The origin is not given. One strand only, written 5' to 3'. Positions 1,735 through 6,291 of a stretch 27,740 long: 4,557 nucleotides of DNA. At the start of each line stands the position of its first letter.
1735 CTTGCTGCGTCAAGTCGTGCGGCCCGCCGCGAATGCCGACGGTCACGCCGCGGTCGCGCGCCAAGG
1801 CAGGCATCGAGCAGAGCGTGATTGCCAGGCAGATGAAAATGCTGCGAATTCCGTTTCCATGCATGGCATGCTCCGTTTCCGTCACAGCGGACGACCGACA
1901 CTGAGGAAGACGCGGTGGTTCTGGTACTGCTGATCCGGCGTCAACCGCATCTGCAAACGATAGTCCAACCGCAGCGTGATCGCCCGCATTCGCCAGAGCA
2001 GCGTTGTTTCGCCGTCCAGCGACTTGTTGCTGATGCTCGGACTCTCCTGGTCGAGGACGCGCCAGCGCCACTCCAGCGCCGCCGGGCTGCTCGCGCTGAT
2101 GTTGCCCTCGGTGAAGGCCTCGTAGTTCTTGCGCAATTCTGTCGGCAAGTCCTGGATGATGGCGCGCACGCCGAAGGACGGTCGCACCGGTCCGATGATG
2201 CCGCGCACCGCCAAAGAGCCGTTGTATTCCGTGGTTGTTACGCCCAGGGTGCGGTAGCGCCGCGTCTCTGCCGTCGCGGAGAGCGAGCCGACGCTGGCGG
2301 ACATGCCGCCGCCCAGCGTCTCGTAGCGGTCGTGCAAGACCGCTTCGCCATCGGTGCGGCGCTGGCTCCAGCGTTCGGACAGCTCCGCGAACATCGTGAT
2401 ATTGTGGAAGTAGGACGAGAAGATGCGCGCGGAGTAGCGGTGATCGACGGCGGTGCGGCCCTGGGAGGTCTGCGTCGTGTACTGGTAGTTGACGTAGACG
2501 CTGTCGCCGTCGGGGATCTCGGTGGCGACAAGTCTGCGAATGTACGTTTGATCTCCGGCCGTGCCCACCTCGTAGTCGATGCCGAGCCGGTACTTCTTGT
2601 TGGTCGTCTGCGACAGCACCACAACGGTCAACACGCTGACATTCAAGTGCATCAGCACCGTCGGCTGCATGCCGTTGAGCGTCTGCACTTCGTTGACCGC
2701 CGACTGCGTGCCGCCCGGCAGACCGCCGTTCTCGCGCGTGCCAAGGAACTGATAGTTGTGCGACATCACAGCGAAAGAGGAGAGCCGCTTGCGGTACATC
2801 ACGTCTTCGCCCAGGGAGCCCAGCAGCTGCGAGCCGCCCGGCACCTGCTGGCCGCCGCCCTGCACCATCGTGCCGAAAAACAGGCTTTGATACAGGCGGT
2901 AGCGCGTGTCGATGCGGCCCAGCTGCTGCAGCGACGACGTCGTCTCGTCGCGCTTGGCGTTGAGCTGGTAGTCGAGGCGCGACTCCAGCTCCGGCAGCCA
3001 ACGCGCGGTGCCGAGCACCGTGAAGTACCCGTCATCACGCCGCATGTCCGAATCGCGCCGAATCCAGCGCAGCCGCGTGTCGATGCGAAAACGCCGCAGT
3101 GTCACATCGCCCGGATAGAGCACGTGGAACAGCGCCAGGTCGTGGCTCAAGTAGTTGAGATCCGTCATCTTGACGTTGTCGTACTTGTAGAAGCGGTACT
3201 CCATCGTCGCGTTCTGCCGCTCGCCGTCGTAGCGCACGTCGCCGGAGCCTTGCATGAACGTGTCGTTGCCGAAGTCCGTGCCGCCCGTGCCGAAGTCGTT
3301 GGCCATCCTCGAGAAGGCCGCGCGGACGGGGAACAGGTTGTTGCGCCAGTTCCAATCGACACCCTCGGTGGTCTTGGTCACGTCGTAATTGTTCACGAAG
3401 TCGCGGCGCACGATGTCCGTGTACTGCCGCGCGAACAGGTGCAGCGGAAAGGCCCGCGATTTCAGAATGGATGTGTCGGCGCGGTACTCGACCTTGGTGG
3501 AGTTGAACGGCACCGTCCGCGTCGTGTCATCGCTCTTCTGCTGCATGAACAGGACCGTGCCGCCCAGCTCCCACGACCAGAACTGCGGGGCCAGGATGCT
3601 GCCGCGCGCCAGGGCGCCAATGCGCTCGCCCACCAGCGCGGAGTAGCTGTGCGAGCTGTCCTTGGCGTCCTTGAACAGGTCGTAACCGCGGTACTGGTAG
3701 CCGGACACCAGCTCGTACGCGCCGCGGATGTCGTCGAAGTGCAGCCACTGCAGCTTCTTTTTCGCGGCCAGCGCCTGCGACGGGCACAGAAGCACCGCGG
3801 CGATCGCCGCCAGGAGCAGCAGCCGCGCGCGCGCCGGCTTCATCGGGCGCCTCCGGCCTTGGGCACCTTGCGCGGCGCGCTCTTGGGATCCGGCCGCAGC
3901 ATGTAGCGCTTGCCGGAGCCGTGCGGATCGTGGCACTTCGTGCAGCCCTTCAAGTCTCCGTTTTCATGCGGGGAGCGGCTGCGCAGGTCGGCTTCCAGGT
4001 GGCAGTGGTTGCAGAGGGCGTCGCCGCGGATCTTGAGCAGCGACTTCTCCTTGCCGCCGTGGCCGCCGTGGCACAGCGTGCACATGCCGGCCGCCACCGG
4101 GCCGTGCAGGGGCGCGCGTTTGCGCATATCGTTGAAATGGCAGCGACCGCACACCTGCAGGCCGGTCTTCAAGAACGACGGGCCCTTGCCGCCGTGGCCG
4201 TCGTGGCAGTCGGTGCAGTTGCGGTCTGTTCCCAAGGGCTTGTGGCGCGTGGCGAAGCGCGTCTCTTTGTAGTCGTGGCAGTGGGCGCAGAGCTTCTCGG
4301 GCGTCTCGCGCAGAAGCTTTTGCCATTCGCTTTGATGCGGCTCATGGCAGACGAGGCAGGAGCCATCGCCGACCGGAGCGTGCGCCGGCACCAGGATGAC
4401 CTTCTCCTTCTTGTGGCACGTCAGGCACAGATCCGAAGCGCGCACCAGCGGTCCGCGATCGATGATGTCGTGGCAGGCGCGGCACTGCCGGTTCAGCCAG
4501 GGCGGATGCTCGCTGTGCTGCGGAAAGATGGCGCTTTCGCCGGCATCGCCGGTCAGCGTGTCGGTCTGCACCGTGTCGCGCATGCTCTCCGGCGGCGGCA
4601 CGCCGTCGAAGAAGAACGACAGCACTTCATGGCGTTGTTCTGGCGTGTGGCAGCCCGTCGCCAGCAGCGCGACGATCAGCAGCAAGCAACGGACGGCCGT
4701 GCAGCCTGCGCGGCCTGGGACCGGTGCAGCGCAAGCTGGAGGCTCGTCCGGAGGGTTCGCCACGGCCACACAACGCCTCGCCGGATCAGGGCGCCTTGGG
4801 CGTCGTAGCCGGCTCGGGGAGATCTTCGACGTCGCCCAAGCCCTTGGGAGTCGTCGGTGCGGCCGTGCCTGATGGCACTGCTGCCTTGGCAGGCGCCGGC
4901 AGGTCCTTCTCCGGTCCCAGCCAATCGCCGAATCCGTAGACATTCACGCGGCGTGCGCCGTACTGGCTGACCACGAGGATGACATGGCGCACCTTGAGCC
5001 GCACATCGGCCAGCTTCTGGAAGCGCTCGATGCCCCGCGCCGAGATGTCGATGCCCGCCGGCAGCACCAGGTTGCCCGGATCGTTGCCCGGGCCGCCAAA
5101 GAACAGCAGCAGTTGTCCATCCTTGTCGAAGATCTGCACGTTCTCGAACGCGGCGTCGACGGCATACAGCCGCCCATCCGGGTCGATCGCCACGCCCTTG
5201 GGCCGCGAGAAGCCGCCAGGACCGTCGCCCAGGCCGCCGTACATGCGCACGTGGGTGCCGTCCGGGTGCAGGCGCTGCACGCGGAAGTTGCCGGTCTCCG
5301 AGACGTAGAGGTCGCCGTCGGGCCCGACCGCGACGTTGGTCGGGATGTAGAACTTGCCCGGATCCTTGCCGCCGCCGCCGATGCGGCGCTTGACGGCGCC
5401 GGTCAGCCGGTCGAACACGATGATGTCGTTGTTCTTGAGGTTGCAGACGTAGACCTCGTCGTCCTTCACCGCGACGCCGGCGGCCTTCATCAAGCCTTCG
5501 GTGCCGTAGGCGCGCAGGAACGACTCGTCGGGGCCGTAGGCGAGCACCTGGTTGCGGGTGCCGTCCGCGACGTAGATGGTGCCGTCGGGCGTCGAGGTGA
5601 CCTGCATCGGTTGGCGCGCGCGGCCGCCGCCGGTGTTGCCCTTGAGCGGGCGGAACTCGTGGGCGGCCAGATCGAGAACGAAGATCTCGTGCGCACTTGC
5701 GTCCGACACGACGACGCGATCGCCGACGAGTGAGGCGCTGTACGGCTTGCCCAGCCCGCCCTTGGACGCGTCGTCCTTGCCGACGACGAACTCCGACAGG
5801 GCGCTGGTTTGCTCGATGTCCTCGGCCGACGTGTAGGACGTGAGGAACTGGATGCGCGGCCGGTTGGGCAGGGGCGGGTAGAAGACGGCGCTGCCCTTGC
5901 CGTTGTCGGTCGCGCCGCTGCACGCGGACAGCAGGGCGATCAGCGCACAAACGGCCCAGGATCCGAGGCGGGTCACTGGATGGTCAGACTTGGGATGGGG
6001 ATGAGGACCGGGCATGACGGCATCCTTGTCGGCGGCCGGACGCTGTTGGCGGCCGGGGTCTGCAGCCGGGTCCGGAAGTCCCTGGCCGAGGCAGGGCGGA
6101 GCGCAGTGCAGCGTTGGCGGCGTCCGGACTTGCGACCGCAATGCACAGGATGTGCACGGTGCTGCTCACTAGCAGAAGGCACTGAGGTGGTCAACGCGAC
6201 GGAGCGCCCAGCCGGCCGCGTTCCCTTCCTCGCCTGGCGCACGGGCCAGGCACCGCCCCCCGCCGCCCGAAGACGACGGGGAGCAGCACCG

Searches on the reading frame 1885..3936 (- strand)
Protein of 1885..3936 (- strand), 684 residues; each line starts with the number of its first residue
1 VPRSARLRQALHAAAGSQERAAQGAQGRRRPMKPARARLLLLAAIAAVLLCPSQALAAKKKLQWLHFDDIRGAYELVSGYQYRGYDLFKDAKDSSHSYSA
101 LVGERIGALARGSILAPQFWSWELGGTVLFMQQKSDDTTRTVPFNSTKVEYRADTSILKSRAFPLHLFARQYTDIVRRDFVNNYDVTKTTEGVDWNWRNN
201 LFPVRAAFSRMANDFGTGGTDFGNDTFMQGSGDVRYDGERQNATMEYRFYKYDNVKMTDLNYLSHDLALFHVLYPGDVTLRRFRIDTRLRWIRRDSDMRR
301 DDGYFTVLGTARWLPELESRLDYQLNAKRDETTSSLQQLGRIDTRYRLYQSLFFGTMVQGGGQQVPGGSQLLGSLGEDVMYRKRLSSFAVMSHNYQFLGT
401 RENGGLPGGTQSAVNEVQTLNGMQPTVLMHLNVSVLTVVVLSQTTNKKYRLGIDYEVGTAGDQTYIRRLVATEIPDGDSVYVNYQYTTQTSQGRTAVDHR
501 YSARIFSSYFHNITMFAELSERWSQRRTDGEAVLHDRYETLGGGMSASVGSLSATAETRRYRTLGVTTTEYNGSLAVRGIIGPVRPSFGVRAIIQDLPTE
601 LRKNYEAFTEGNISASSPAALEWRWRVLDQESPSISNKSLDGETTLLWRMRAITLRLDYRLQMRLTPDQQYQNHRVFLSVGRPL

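Call 9: search_protein_families(library=pfam, proteins=[window:1885-3936:-], max_evalue=0.01)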
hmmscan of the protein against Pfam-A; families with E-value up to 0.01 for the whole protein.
window:1885-3936:- (684 aa): 0 families

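Call 55: search_protein_families(library=ncbifam, proteins=[window:1885-3846:-], max_evalue=0.001)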
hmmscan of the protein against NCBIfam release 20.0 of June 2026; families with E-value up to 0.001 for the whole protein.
window:1885-3846:- (654 aa): 0 families

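Call 86: predict_structure(alignment_id=A4)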
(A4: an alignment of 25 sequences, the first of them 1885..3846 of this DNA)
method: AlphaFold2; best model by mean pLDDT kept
length: 654 residues; sequences in the alignment: 25
mean_pLDDT: 84.8   pTM: 0.66
mean pLDDT of the five models: 84.8, 84.7, 84.7, 80.9, 80.8
residues with pLDDT >= 90: 324; 70-90: 230; 50-70: 83; < 50: 17
segments of 3 or more residues with pLDDT < 50: 1-3, 19-29
pLDDT, mean of each block of 10 residues (from residue 1): 53 59 39 78 92 81 79 92 91 94 72 78 95 95 74 80 93 92 70 69 86 90 76 95 78 94 90 96 94 94 89 94 95 83 92 92 93 70 78 75 84 80 82 78 76 77 86 90 92 84 86 93 94 90 87 83 92 94 82 94 88 93 93 90 93 90
secondary structure, 60 per line:
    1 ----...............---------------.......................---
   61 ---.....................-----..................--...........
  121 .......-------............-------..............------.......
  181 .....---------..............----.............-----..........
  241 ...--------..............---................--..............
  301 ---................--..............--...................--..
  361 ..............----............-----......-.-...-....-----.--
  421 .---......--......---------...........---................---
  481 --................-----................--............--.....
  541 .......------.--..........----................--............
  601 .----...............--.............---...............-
elements in order: H5-19 E35-57 E64-84 E90-107 E110-127 E135-146 E154-167 E174-185 E195-208 E213-225 E231-243 E252-265 E269-284 E287-300 E304-319 E322-335 E338-356 E359-374 E379-390 E396-401 E409-412 E425-430 E433-438 E448-458 E462-477 E483-498 E504-519 E522-533 E536-547 E557-566 E571-586 E589-601 E606-620 E623-635 E639-653

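Call 91: fold_search(model_id=the predicted structure, library=pdb)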
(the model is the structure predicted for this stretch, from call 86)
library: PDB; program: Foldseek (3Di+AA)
matches with E <= 10: 812; with E <= 0.001: 197
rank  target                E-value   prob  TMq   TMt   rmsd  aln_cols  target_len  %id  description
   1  6r2q_B                5.3e-08  1.00  0.42  0.43  14.5       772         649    8  Structure of the Mtr complex (released 2020-04-22)
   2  2hdf                  3.5e-07  1.00  0.34  0.37  11.8       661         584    9  Crystal structure of the Colicin I receptor Cir from E.coli (released 2007-05-08)
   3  2hdi_A                3.8e-07  1.00  0.34  0.36  14.2       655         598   10  Crystal structure of the Colicin I receptor Cir from E.coli in complex with receptor binding domain of Colicin Ia. (released 2007-05-08)
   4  9nn6_A                7.2e-07  1.00  0.34  0.35  13.9       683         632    8  E. coli Cir in Complex with the RBD of Microcin V (released 2025-09-24)
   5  9fw9_D                7.2e-07  1.00  0.22  0.22  22.2       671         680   10  Cryo-EM structure of the type 1 pilus assembly platform as part of the FimA-bound chaperone-usher pilus complex (FimDH (released 2025-06-04)
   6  9fy9_D                8.2e-07  1.00  0.28  0.27  19.7       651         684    9  Cryo-EM structure of the type 1 chaperone-usher pilus FimD-tip complex (FimDHGFC) - Conformer 1 (released 2025-06-04)
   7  8agd_A                1.3e-06  1.00  0.35  0.24  18.9      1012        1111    7  Full SDBC and SOD assembly (released 2023-04-12)
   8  9fz5_A                1.8e-06  1.00  0.34  0.31  20.9       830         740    7  Cryo-EM structure of LptDE-YedD complex from Escherichia Coli (released 2025-04-09)
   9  9rpw_D                1.9e-06  1.00  0.33  0.37  14.8       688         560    8  Cryo-EM structure of Shigella flexneri LptDE dimer: closed-state unbound and open-state bound by Oekolampad phage RBP (released 2025-12-10)
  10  3rfz_B                2.6e-06  1.00  0.28  0.24  19.8       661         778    8  Crystal structure of the FimD usher bound to its cognate FimC:FimH substrate (released 2011-06-01)
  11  9q8n_A                2.9e-06  1.00  0.34  0.38  14.0       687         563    8  Cryo-EM structure of Shigella flexneri LptDE bound by a Bicyclic peptide molecule (Compound 16) (released 2025-10-15)
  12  2vqi_B                3.4e-06  1.00  0.25  0.32  16.8       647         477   10  Structure of the P pilus usher (PapC) translocation pore (released 2008-05-27)
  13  7zgx_A                3.6e-06  1.00  0.34  0.26  18.8      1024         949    7  S-layer Deinoxanthin Binding Complex, C1 symmetry (released 2022-07-13)
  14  9i95_A                3.9e-06  1.00  0.34  0.38  13.1       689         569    8  Cryo-EM structure of Shigella flexneri LptDE bound by a Bicyclic peptide molecule (Compound 4) (released 2025-10-15)
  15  4frt_A                4.3e-06  1.00  0.22  0.35  15.5       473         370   13  Crystal Structure of Pseudomonas aeruginosa OccK7 (OpdD) (released 2013-07-24)
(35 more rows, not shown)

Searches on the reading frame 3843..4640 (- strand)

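Call 55: search_protein_families(library=ncbifam, proteins=[window:3843-4640:-], max_evalue=0.001)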
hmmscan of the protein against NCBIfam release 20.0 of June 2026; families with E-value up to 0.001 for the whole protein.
window:3843-4640:- (266 aa): 4 families
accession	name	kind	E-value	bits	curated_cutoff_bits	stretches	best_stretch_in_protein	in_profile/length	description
TIGR01905.1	paired_CXXCH_1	subfamily_domain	4e-39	132.3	25.2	4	87-126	1-40/41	doubled CXXCH domain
TIGR03508.1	decahem_SO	subfamily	2.2e-31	109.2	192.2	2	69-219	70-224/258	DmsE family decaheme c-type cytochrome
NF041028.1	decahem_GSU2203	exception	1.2e-21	77.2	325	2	42-168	118-252/317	GSU2203 family decaheme c-type cytochrome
NF045722.1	c3_cytochr_TmcA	equivalog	0.00016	21.5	114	0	94-168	59-124/125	acidic tetraheme cytochrome c3 TmcA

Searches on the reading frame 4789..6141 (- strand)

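Call 9: search_protein_families(library=pfam, proteins=[window:4789-6141:-], max_evalue=0.01)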
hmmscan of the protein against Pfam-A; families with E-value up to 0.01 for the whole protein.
window:4789-6141:- (451 aa): 7 families
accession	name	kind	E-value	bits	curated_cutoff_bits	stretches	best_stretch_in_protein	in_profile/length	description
PF01436.27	NHL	-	2.1e-21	75.3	20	2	264-290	1-27/28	NHL repeat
PF25021.1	TEN_NHL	-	4.8e-07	29.5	27.1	0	264-290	329-355/357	Teneurin NHL domain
PF17170.10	DUF5128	-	9.3e-06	25.5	22.9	1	223-273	49-98/321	6-bladed beta-propeller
PF24684.1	Vgb_lyase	-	0.00016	21.1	50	1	178-343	15-170/290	Virginiamycin B lyase family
PF23500.1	DUF7133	-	0.00061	19.6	27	0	267-282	331-346/385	Domain of unknown function (DUF7133)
PF20067.5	SSL_N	-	0.001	19.3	18.9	0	316-327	25-36/46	Strictosidine synthase-like, N-terminal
PF08450.18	SGL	-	0.0025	17.9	26.3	0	267-346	136-218/246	SMP-30/Gluconolactonase/LRE-like region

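Call 55: search_protein_families(library=ncbifam, proteins=[window:4789-6015:-], max_evalue=0.001)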
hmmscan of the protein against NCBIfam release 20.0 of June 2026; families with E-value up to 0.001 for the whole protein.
window:4789-6015:- (409 aa): 5 families
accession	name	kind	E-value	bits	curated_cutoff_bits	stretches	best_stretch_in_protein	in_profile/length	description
NF035926.1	scyF_NHL_VPEP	equivalog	2.4e-28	99.4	350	1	184-319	161-297/376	scytonemin biosynthesis PEP-CTERM protein ScyF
NF033206.1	ScyE_fam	subfamily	2.6e-13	50.2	80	1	224-304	207-287/333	ScyD/ScyE family protein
TIGR02604.1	Piru_Ver_Nterm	subfamily_domain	1.1e-05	25.1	122.2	0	222-246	320-344/367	PVC-type heme-binding CxxCH protein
TIGR02276.1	beta_rpt_yvtn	repeat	0.00055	19.9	27.85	0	187-216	5-34/42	beta-propeller repeat protein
TIGR03866.1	PQQ_ABC_repeats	subfamily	0.0007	18.8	287.3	0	179-227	44-93/310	PQQ-dependent catabolism-associated beta-propeller protein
